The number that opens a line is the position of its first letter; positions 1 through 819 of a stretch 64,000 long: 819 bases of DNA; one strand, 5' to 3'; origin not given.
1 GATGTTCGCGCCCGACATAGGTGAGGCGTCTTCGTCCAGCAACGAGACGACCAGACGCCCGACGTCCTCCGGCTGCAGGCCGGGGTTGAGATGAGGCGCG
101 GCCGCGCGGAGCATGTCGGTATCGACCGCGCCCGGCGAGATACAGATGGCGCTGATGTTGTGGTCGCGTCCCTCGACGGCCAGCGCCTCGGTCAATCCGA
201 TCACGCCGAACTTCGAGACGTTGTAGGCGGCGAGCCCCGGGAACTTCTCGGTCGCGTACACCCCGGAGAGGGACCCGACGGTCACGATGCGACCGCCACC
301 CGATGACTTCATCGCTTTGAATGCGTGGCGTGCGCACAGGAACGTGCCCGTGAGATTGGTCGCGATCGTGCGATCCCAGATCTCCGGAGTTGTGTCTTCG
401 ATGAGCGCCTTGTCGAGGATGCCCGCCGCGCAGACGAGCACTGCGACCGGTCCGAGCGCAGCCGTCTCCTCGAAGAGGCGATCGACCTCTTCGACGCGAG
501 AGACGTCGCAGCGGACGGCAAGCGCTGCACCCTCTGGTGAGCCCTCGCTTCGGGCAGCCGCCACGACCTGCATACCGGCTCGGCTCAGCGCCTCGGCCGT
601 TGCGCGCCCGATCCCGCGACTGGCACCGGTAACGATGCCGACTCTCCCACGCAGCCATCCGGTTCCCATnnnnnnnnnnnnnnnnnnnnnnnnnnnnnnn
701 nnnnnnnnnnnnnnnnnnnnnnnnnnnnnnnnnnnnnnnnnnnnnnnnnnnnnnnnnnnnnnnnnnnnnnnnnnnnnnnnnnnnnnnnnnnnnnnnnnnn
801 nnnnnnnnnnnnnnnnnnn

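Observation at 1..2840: Four-gene operon with a eukaryote/cyanobacteria-type PTPS, a methyltransferase, a glycosyltransferase and an SDR: candidate pathway for a glycosylated (and methylated) pterin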

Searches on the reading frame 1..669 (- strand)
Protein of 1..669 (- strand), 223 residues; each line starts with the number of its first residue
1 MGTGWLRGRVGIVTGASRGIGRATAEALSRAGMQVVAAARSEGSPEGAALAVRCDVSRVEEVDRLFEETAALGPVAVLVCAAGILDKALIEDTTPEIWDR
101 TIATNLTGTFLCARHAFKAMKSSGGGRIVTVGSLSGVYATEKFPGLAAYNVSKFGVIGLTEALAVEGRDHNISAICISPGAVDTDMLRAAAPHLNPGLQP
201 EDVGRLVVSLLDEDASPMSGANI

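Call 5: search_protein_families(library=pfam, proteins=[window:1-669:-], max_evalue=0.01)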
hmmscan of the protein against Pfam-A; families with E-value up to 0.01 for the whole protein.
window:1-669:- (223 aa): 5 families
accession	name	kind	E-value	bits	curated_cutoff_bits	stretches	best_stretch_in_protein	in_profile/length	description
PF00106.31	adh_short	-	2.7e-45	154.7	26.6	1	12-191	4-191/195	short chain dehydrogenase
PF13561.12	adh_short_C2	-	2.9e-39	135.5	27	1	15-223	1-229/236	Enoyl-(Acyl carrier protein) reductase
PF08659.16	KR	-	2.2e-09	38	22.6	1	12-151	4-151/180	KR domain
PF13460.12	NAD_binding_10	-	1.4e-07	32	27.2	1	15-142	1-108/184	NAD(P)H-binding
PF01370.27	Epimerase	-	8.6e-07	29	20.9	1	12-162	2-155/240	NAD dependent epimerase/dehydratase family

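Call 6: search_protein_families(library=ncbifam, proteins=[window:1-669:-], max_evalue=0.01)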
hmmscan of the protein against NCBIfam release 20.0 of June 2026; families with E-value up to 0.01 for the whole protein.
window:1-669:- (223 aa): 221 families (the best 25 are shown)
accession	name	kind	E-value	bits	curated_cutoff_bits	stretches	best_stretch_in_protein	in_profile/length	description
NF005594.0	PRK07326.1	equivalog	1.1e-46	159.4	271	1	7-216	5-221/237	SDR family oxidoreductase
NF009466.0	PRK12826.1-2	subfamily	1.9e-41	142.2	222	1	9-216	4-231/248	3-oxoacyl-ACP reductase FabG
NF040605.2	mycolic_FabG1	exception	3.6e-39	135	420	1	9-219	2-219/233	3-oxoacyl-ACP reductase FabG1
NF009093.0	PRK12429.1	subfamily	6.4e-38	130.5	258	1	6-190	3-195/259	3-hydroxybutyrate dehydrogenase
NF004198.0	PRK05653.1-3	equivalog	1.4e-37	129.5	296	1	6-195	5-202/248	3-oxoacyl-ACP reductase FabG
NF005878.0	PRK07825.1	subfamily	3.3e-37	128.3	287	1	6-214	7-220/278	short chain dehydrogenase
NF005559.1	PRK07231.1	subfamily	2.9e-36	125.2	215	1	6-192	2-196/249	glucose 1-dehydrogenase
TIGR01830.1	3oxo_ACP_reduc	equivalog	4.6e-36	124.7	297.75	1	12-189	2-188/239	3-oxoacyl-[acyl-carrier-protein] reductase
NF004791.0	PRK06138.1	equivalog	7.1e-36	123.8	312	1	6-190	3-194/252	SDR family oxidoreductase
NF004818.0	PRK06172.1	equivalog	1.9e-35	122.4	336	1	6-191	5-199/253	SDR family oxidoreductase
NF005806.0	PRK07666.1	equivalog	2.1e-35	122.1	286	1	6-211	5-221/239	3-ketoacyl-ACP reductase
TIGR01963.1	PHB_DH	subfamily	2.2e-34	118.9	307.05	1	9-190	2-191/255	3-hydroxybutyrate dehydrogenase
NF005309.0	PRK06841.1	subfamily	4.2e-34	118.2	286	1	6-190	13-202/255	GolD/DthD family dehydrogenase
TIGR03971.1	SDR_subfam_1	subfamily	6.8e-34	117.4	300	2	47-189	64-205/271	mycofactocin-coupled SDR family oxidoreductase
NF047923.1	pyridox_DH_SDR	equivalog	1.5e-33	116.4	325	1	7-193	2-192/243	pyridoxal 4-dehydrogenase, SDR-type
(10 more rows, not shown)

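Call 8: search_solved_structures(query=window:1-669:-, max_evalue=1e-20)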
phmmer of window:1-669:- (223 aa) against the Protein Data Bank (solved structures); distinct sequences matched with E-value up to 1e-20: 75 (the best 60 are shown).
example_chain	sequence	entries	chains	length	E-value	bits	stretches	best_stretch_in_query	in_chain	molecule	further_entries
1uzl_A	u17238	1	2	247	8.2e-31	110.5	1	9-221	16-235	3-OXOACYL-[ACYL-CARRIER PROTEIN] REDUCTASE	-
2nm0_A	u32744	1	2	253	4.3e-30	108.2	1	9-221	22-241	Probable 3-oxacyl-(Acyl-carrier-protein) reductase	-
5ovj_A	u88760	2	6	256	6e-30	107.7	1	9-198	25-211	3-oxoacyl-[acyl-carrier-protein] reductase FabG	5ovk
1uzm_A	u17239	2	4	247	8.6e-30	107.2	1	9-221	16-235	3-OXOACYL-[ACYL-CARRIER PROTEIN] REDUCTASE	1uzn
5ovl_A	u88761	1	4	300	9.6e-30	107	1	9-198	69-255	3-oxoacyl-[acyl-carrier-protein] reductase FabG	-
2et6_A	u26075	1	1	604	1.3e-29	106.6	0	6-219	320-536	(3R)-hydroxyacyl-CoA dehydrogenase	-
2ntn_A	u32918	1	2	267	7.8e-29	104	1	9-221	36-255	3-oxoacyl-[acyl-carrier-protein] reductase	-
2ehd_A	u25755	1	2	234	1.1e-28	103.5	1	8-212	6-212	Oxidoreductase, short-chain dehydrogenase/reductase family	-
2uvd_A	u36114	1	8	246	7.2e-28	100.9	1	6-188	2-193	3-OXOACYL-(ACYL-CARRIER-PROTEIN) REDUCTASE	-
7tzp_A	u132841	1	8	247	3.1e-27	98.8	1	7-190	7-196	3-oxoacyl-ACP reductase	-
6t6n_A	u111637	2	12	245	3.4e-27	98.7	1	7-190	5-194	3-oxoacyl-[acyl-carrier protein] reductase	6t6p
3woh_A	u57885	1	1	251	7e-27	97.7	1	2-191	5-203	SiaM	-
4rzh_A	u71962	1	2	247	3.4e-26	95.4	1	6-188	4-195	3-oxoacyl-[acyl-carrier protein] reductase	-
3r1i_A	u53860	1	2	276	1.3e-25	93.5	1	6-192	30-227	Short-chain type dehydrogenase/reductase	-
8wwf_A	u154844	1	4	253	1.5e-25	93.3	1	6-187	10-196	(R)-DHPS dehydrogenase HpsO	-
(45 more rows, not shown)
